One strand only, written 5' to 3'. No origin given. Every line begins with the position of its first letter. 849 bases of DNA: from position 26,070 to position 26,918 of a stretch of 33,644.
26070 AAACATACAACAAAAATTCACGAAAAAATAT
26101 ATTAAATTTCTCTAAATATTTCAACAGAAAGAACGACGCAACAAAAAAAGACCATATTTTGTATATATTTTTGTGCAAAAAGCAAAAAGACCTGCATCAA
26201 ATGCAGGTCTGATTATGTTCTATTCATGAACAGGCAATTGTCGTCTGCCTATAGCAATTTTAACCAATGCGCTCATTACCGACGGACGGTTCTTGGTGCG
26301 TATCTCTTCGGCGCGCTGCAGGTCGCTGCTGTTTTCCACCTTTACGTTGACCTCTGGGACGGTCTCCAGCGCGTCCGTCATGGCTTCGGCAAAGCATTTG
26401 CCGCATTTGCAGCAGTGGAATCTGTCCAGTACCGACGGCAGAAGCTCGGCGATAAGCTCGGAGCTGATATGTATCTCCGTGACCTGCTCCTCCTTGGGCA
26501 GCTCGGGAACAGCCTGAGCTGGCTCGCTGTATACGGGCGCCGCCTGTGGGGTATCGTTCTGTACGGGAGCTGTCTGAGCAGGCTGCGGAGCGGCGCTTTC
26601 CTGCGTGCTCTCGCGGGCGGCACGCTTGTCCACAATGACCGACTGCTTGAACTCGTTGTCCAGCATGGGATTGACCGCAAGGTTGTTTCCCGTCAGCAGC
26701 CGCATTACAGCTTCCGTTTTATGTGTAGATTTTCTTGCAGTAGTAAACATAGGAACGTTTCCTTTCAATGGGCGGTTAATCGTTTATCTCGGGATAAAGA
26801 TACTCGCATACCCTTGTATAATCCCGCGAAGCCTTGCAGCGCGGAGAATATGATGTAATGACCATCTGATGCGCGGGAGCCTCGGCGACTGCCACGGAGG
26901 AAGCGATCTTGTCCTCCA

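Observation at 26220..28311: PilZ / orphan ParA-type ATPase / ComFB-domain operon directly upstream of flgB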

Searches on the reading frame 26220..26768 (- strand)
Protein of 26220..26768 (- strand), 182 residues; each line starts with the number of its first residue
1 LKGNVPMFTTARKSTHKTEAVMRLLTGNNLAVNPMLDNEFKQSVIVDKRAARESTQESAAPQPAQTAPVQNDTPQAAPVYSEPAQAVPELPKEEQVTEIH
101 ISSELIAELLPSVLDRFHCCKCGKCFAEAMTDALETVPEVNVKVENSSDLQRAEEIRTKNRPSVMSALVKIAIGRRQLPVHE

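Call 3: search_protein_families(library=pfam, proteins=[window:26220-26768:-], max_evalue=1)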
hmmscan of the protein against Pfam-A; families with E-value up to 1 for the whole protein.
window:26220-26768:- (182 aa): 2 families
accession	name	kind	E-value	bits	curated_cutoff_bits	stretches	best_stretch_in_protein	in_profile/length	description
PF10719.14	ComFB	-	0.072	13.6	25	1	104-168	6-72/83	Late competence development protein ComFB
PF21763.2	DHH_CID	-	0.15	12.9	27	1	131-175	29-73/84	DHH-CID domain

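Call 4: search_protein_families(library=ncbifam, proteins=[window:26220-26768:-], max_evalue=1)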
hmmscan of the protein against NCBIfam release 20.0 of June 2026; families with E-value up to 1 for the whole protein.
window:26220-26768:- (182 aa): 2 families
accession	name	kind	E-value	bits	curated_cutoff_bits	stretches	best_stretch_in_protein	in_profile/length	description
NF047338.1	gluta_UXX_star_3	exception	0.12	12.4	97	1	152-180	25-53/70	UXX-star (seleno)protein family 3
TIGR02345.1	chap_CCT_eta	equivalog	0.14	10.4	669.2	1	101-169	97-164/523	T-complex protein 1 subunit eta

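Call 10: search_solved_structures(query=window:26220-26750:-, max_evalue=10, show_alignments=2)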
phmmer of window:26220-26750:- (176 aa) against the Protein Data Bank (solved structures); distinct sequences matched with E-value up to 10: 20.
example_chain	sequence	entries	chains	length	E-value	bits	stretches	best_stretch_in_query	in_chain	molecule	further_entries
6nk5_A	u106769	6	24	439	0.1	16.1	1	108-146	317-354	E1 glycoprotein | E1 envelope protein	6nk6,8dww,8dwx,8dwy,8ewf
6w09_A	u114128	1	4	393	0.14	15.7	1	109-146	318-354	E1 glycoprotein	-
2xfb_A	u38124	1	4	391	0.15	15.7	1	109-146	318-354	E1 ENVELOPE GLYCOPROTEIN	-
3j2w_A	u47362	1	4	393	0.15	15.7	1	109-146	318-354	Glycoprotein E1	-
3n40_F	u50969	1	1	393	0.15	15.6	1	109-146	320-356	E1 envelope glycoprotein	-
7ew6_E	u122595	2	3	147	0.16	15.6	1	49-88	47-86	Photosystem I reaction center subunit IV, chloroplastic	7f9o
6jo8_B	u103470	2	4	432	0.19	15.3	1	109-146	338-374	CHIKV E1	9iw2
7cvz_D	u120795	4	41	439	0.2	15.3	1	109-146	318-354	E1 glycoprotein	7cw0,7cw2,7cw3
2xfc_A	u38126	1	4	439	0.2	15.3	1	109-146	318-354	E1 ENVELOPE GLYCOPROTEIN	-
9ixa_B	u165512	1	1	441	0.2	15.2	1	109-146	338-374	CHIKV E1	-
9bhh_A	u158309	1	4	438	0.2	15.2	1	109-146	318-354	E1 glycoprotein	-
6nk7_A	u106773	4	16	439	0.2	15.2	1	109-146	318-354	E1 glycoprotein | chikungunya virus E1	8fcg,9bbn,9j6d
5any_A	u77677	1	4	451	0.21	15.1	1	109-146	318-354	E1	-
9ixi_A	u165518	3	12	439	0.22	15.1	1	110-146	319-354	CHIKV E1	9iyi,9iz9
3n41_F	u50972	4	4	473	0.25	14.9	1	109-146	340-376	E1 envelope glycoprotein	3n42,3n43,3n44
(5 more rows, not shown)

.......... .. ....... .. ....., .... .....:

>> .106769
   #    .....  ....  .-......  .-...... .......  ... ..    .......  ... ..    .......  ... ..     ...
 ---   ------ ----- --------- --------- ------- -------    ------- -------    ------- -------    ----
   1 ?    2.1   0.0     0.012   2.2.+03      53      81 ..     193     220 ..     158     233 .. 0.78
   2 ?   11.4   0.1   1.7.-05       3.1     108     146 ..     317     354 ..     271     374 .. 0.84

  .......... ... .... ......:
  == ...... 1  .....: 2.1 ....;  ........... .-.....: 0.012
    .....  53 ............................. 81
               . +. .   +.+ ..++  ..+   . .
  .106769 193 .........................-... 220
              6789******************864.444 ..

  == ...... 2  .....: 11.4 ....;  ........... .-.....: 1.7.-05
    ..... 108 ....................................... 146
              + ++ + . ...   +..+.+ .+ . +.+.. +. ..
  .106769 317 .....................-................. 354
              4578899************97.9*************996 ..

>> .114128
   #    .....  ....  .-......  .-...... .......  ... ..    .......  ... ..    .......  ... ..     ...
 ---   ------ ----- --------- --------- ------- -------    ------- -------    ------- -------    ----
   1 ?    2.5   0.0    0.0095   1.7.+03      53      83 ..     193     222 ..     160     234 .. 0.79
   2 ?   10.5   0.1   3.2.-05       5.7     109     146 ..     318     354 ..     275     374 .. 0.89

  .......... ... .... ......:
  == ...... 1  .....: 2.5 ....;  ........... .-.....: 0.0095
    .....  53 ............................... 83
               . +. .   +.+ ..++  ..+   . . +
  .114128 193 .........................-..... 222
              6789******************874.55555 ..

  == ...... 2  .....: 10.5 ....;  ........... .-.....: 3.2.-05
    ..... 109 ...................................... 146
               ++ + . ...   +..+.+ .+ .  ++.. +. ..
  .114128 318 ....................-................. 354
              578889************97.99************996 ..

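Call 12: find_homologous_proteins(query=window:26220-26750:-, max_evalue=0.001)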
Query window:26220-26750:- (176 aa): 39 proteins with E <= 0.001 among 100 candidates.
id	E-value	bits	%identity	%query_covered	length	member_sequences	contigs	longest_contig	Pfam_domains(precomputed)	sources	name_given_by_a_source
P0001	2.9e-107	374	100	100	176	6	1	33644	-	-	-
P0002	3.2e-73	263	81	100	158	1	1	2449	-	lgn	-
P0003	1.6e-70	254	79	91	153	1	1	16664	-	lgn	-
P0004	1.3e-68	248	77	91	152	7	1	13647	-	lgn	-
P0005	2.8e-68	247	77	91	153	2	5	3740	-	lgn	-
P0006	1.3e-66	242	78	91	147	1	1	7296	-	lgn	-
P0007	3.1e-65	237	76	91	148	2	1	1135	-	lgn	-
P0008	3.5e-49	185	58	99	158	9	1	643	-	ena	-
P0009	1.4e-44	170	51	96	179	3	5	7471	-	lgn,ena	-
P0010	1.5e-43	167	51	99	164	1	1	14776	-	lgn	-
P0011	7.2e-43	165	51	97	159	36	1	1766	-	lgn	-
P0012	1.8e-42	163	46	99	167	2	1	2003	-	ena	-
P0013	9.4e-42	161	49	99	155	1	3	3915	-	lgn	-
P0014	1.2e-41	161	51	100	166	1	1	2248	-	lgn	-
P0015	1.6e-41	160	49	99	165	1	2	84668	-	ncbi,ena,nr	ncbi:MAG: hypothetical protein IJZ72_00680 [Oscillospiraceae bacterium]|nr:hypothetical protein [Osc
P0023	3.1e-38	149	49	95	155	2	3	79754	-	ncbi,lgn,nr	ncbi:MAG: hypothetical protein LUI05_03245 [Oscillospiraceae bacterium]|nr:hypothetical protein [Osc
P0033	3.8e-32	130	44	97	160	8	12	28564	-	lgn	-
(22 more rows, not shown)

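Call 14: search_solved_structures(query=A1, max_evalue=10, show_alignments=3)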
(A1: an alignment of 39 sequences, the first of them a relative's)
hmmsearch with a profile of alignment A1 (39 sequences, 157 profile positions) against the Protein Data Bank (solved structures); distinct sequences matched with E-value up to 10: 1.
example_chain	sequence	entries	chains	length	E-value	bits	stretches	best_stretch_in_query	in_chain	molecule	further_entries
2d2m_C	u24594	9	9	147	1.2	12.4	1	53-103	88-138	Giant hemoglobin, B2(c) globin chain | Extracellular giant hemoglobin major globin subunit B2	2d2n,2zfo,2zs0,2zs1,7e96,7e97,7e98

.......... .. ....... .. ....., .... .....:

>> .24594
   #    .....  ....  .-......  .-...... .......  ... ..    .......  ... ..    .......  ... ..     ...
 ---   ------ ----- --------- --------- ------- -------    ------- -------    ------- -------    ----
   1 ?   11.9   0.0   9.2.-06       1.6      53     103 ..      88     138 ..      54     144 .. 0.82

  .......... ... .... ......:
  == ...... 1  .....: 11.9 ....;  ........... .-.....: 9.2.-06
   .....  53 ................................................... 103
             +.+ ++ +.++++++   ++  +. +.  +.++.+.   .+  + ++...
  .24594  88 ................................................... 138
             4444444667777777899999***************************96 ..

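Call 15: search_protein_families(library=pfam, alignment_id=A1, max_evalue=1)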
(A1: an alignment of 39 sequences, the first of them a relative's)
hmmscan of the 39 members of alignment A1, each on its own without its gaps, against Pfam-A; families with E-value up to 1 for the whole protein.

A. member 1, P0001 (176 aa): 2 families
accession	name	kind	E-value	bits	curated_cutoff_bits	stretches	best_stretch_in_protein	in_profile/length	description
PF10719.14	ComFB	-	0.067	13.7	25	1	98-162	6-72/83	Late competence development protein ComFB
PF21763.2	DHH_CID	-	0.14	13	27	1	125-169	29-73/84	DHH-CID domain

B. families by the number of members that match (of 39 scanned): 17 families
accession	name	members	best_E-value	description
PF10719.14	ComFB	32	8.9e-05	Late competence development protein ComFB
PF21763.2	DHH_CID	5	0.0045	DHH-CID domain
PF16622.11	zf-C2H2_11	5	0.041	zinc-finger C2H2-type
PF11871.13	DUF3391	2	0.2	Domain of unknown function (DUF3391)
PF00874.25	PRD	1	0.011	PRD domain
PF09790.15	Hyccin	1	0.02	Hyccin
PF12536.13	DUF3734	1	0.022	Patatin phospholipase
PF16748.10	INSC_LBD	1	0.075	Inscuteable LGN-binding domain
PF17115.11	Toast_rack_N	1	0.083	N-terminal domain of toast_rack, DUF2154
PF03704.23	BTAD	1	0.12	Bacterial transcriptional activator domain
PF05308.16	Mito_fiss_reg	1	0.13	Mitochondrial fission regulator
PF15689.10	NRIP1_repr_3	1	0.18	Nuclear receptor-interacting protein 1 repression 3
PF08705.16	Gag_p6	1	0.21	Gag protein p6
PF13834.11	DUF4193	1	0.23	Domain of unknown function (DUF4193)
PF13350.11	Y_phosphatase3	1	0.25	Tyrosine phosphatase family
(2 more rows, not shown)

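Call 17: find_encoding_contigs(protein=P0015, flank=8000, max_places=2)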
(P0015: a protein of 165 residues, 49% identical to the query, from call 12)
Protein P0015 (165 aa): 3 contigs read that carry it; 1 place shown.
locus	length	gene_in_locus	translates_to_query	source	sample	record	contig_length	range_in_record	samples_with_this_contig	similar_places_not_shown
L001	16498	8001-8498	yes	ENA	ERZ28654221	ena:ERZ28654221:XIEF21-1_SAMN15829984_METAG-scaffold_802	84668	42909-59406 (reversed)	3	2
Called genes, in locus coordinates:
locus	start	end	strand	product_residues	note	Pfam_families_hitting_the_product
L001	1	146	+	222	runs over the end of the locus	-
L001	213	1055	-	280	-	PF05681:Fumerase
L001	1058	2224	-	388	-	PF01979:Amidohydro_1, PF07969:Amidohydro_3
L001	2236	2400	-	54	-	-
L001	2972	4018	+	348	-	PF03990:DUF348, PF07501:G5, PF06725:3D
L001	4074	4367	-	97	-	PF12844:HTH_19, PF13560:HTH_31, PF01381:HTH_3, PF04545:Sigma70_r4 (faint), PF13412:HTH_24 (weak), PF13443:HTH_26 (faint)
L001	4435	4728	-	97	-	PF13560:HTH_31 (weak), PF12844:HTH_19 (weak), PF01381:HTH_3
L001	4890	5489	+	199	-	PF19085:Choline_bind_2 (faint), PF01473:Choline_bind_1 (faint), PF19127:Choline_bind_3 (weak)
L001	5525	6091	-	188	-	-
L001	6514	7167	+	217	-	PF07238:PilZ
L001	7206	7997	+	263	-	PF00142:Fer4_NifH (faint), PF01656:CbiA, PF02374:ArsA_ATPase (weak), PF06564:CBP_BcsQ, PF09140:MipZ, PF10609:ParA, PF13614:AAA_31, PF03029:ATP_bind_1 (faint)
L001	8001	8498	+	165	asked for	-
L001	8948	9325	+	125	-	-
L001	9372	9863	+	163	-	PF00460:Flg_bb_rod (weak), PF06429:Flg_bbr_C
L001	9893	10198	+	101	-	PF02049:FliE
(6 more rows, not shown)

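Call 18: find_encoding_contigs(protein=P0023, flank=8000, max_places=2)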
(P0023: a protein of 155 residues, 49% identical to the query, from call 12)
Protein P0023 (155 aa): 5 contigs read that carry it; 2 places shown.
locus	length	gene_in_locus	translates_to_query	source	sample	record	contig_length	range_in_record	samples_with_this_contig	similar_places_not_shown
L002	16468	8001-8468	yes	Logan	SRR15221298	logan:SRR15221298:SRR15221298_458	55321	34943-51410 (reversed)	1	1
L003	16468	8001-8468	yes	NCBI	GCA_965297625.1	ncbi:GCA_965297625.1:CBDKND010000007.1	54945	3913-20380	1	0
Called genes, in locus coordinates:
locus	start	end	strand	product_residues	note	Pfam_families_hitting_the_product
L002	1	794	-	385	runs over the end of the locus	PF01979:Amidohydro_1, PF07969:Amidohydro_3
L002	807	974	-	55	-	-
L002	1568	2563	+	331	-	PF07501:G5, PF06725:3D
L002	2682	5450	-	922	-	PF13476:AAA_23, PF13555:AAA_29 (weak), PF13558:SbcC_Walker_B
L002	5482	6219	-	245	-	-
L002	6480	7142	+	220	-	PF07238:PilZ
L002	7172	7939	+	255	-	PF00142:Fer4_NifH (faint), PF01656:CbiA, PF02374:ArsA_ATPase (weak), PF06564:CBP_BcsQ, PF09140:MipZ, PF10609:ParA, PF13614:AAA_31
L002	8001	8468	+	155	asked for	-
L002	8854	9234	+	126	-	PF00460:Flg_bb_rod (weak)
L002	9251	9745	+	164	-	PF00460:Flg_bb_rod (weak), PF06429:Flg_bbr_C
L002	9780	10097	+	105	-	PF02049:FliE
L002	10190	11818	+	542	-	PF01514:YscJ_FliF, PF08345:YscJ_FliF_C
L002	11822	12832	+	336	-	PF03448:MgtE_N (faint), PF14842:FliG_N, PF14841:FliG_M, PF14842:FliG_N (weak), PF01706:FliG_C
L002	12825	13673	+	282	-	-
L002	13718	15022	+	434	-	PF02874:ATP-synt_ab_N (weak), PF00006:ATP-synt_ab, PF18269:T3SS_ATPase_C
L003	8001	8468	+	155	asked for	-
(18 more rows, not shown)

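Call 19: find_encoding_contigs(protein=P0033, flank=8000, max_places=2)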
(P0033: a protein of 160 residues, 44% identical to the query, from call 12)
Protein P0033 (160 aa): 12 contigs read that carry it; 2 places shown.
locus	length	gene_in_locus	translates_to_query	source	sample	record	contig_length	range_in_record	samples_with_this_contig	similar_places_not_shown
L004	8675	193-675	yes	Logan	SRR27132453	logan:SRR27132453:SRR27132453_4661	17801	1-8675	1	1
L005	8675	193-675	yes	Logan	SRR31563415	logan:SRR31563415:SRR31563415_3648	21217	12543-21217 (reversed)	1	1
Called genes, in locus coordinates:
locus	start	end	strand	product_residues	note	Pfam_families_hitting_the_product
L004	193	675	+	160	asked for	-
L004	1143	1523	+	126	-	PF00460:Flg_bb_rod (weak)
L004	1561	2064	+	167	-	PF06429:Flg_bbr_C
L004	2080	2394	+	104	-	PF02049:FliE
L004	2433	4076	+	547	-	PF01514:YscJ_FliF, PF08345:YscJ_FliF_C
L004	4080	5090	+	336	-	PF03448:MgtE_N (faint), PF14842:FliG_N, PF14841:FliG_M, PF14842:FliG_N (weak), PF01706:FliG_C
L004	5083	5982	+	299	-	-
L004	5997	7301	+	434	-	PF02874:ATP-synt_ab_N (weak), PF00006:ATP-synt_ab, PF18269:T3SS_ATPase_C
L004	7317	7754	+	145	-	PF02050:FliJ, PF16789:YscO-like (faint)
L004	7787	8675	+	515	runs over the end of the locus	PF02120:Flg_hook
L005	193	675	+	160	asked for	-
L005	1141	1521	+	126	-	PF00460:Flg_bb_rod (weak)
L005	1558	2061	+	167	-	PF06429:Flg_bbr_C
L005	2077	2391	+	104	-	PF02049:FliE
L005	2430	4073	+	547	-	PF01514:YscJ_FliF, PF08345:YscJ_FliF_C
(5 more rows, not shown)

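Call 25: predict_structure(alignment_id=A1)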
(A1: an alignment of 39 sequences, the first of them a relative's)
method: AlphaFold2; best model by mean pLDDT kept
length: 176 residues; sequences in the alignment: 39
mean_pLDDT: 72.8   pTM: 0.48
mean pLDDT of the five models: 72.8, 71.5, 70.1, 69.6, 67.3
residues with pLDDT >= 90: 80; 70-90: 7; 50-70: 51; < 50: 38
segments of 3 or more residues with pLDDT < 50: 1-5, 49-73, 75-80
pLDDT, mean of each block of 10 residues (from residue 1): 47 64 56 58 54 42 43 45 56 95 97 95 97 94 94 97 96 88
secondary structure, 60 per line:
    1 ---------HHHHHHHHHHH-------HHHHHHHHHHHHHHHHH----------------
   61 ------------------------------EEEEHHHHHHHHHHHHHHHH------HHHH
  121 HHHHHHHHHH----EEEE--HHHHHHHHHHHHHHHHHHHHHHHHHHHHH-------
elements in order: H10-20 H28-44 E91-94 H95-110 H117-130 E135-138 H141-169

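Call 29: fold_search(model_id=the predicted structure, library=pdb)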
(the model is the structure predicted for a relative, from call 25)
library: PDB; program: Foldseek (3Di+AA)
matches with E <= 10: 64; with E <= 0.001: 0
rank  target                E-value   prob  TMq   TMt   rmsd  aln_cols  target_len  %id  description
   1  4wai_D                7.6e-03  1.00  0.36  0.65   3.0        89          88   16  Structural characterization of the late competence protein ComFB from Bacillus subtilis. (released 2014-12-10)
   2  4wai_A                1.1e-02  1.00  0.36  0.61   3.8        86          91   20  Structural characterization of the late competence protein ComFB from Bacillus subtilis. (released 2014-12-10)
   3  4wai_B                1.4e-02  1.00  0.35  0.62   3.7        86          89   16  Structural characterization of the late competence protein ComFB from Bacillus subtilis. (released 2014-12-10)
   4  8hja_A                1.1e-01  0.95  0.37  0.42  12.3       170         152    9  The crystal structure of syn_CdgR-(c-di-GMP) from Synechocystis sp. PCC 6803 (released 2023-03-29)
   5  8hja_B                1.3e-01  0.98  0.33  0.45   3.9        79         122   14  The crystal structure of syn_CdgR-(c-di-GMP) from Synechocystis sp. PCC 6803 (released 2023-03-29)
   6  1uk5_MODEL_1_A        1.2e+00  0.08  0.16  0.22  21.7       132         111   15  Solution structure of the Murine BAG domain of Bcl2-associated athanogene 3 (released 2004-02-19)
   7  7wvt                  2.9e+00  0.06  0.12  0.07  12.7        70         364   11  Crystal structure of Saccharomyces cerevisiae Sfh2 complexed with phosphatidylinositol (released 2022-07-13)
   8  1doc                  3.1e+00  0.05  0.12  0.07  10.3        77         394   17  THE MOBIL FLAVIN OF 4-OH BENZOATE HYDROXYLASE: MOTION OF A PROSTHETIC GROUP REGULATES CATALYSIS (released 1994-11-30)
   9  5jhf_C                3.1e+00  0.05  0.16  0.08  23.3       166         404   16  Crystal structure of Atg13(17BR)-Atg13(17LR)-Atg17-Atg29-Atg31 complex (released 2016-08-03)
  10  9crp_H                3.5e+00  0.04  0.14  0.17  11.4       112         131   12  Post-targeting aCascade Type IA CRISPR-Cas Surveillance Complexes (released 2025-08-13)
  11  7tyd_B                3.8e+00  0.06  0.13  0.30   9.1        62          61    5  Crystal structure of FGFR4 domain 3 in complex with a de novo-designed mini-binder in P21 space group (released 2022-11-09)
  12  8z5s_x                3.8e+00  0.06  0.15  0.30  11.6        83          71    6  Cryo-EM structure of the proximal rod-export apparatus of the polar flagellar motor (released 2025-10-22)
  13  8gcy                  4.0e+00  0.07  0.19  0.11   7.0        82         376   10  Co-crystal structure of CBL-B in complex with N-Aryl isoindolin-1-one inhibitor (released 2023-03-22)
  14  9nly_B                4.0e+00  0.06  0.16  0.06   8.7        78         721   18  Y20S (Sec18-Sec17-Sec9-Sso1-Snc1) EDTA - Class 7 (released 2025-10-01)
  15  4i0x_I                4.0e+00  0.04  0.16  0.30  12.8        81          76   17  Crystal structure of the Mycobacterum abscessus EsxEF (Mab_3112-Mab_3113) complex (released 2013-01-16)
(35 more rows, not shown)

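Call 32: find_related_loci(query=A1, collection=genome_contigs, flank=10000)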
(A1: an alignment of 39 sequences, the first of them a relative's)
Query A1 (176 aa) in genome_contigs; peptide patterns used: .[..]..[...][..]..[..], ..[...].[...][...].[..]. (x = any residue, [..] = any of these).
100 stretches matched a pattern; 17 encode a relative of the query (tblastn E <= 1e-3); 17 distinct loci.
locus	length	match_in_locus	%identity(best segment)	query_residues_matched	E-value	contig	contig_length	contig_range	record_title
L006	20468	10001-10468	51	7-176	2e-52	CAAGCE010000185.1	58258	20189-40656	MAG TPA_asm: Ruminococcaceae bacterium, isolate HGM13314, WGS project CAAGCE010000000 data, contig: SRS476098_23_k119_20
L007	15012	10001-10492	49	1-176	8e-49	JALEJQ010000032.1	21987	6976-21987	MAG: Oscillospiraceae bacterium isolate SUG65 k141_674258, whole genome shotgun sequence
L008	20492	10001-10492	50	1-176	1e-48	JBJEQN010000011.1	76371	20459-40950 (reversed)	MAG: Oscillospiraceae bacterium isolate SARD13_bin.033 NODE_123_length_76371_cov_11.675022, whole genome shotgun sequenc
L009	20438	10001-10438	49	9-176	6e-47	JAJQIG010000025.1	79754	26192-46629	MAG: Oscillospiraceae bacterium isolate U.9_2 NODE_40_length_79754_cov_19.627862, whole genome shotgun sequence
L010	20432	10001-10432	46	3-175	5e-42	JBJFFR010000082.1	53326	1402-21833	MAG: Oscillospiraceae bacterium isolate SARD02_bin.016 NODE_251_length_53326_cov_9.236752, whole genome shotgun sequence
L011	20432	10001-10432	45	3-175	1e-40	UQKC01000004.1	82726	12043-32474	uncultured Ruminococcus sp. isolate UMGS363 genome assembly, contig: NODE_236_length_82726_cov_9.356993, whole genome sh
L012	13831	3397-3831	43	3-176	1e-40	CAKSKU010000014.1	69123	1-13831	MAG: uncultured Oscillospiraceae bacterium isolate REFINED_METABAT215_TOP10_CONTIGS_1500_ASSEMBLY_K77_MERGED__Hadza_MoBi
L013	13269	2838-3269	45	3-175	5e-40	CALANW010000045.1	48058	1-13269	MAG TPA_asm: uncultured Ruminococcus sp. isolate ERR2619740_bin.114_CONCOCT_v1.1_MAG genome assembly, contig: ERZ1026854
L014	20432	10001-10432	46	3-175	1e-37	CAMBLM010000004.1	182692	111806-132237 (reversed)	MAG: uncultured Ruminococcus sp. isolate SRR17382107_bin.15_metaWRAP_v1.3_MAG genome assembly, contig: ERZ10544659.26, w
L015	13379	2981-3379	40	5-176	8e-37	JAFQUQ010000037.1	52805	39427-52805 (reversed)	MAG: Oscillospiraceae bacterium isolate RGIG2166 Goat_Colon.Co__c1506991, whole genome shotgun sequence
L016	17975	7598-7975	39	7-175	2e-36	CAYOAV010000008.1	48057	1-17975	MAG TPA_asm: uncultured Ruminococcus sp. isolate SRP225648_co1_575 genome assembly, contig: NODE_1277_length_48057_cov_3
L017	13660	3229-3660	45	3-175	6e-36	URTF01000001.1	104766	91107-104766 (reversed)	uncultured Ruminococcus sp. isolate UMGS1327 genome assembly, contig: NODE_33_length_104766_cov_4.390628, whole genome s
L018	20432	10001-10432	44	3-175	2e-35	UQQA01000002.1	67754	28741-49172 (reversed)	uncultured Ruminococcus sp. isolate UMGS533 genome assembly, contig: NODE_70_length_67754_cov_3.876379, whole genome sho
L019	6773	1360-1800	43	3-176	2e-33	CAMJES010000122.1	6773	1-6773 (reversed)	MAG: uncultured Ruminococcus sp. isolate SRR14812367_bin.30_metaWRAP_v1.3_MAG genome assembly, contig: ERZ12298804.3647,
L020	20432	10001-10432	44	3-175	7e-39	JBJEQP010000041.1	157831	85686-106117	MAG: Oscillospiraceae bacterium isolate LOHA42_bin.015 NODE_21_length_157831_cov_54.157552, whole genome shotgun sequenc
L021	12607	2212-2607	29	9-175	6e-21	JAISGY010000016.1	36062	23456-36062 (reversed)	MAG: Ruminococcus sp. isolate Hm464_bin138 k119_61418, whole genome shotgun sequence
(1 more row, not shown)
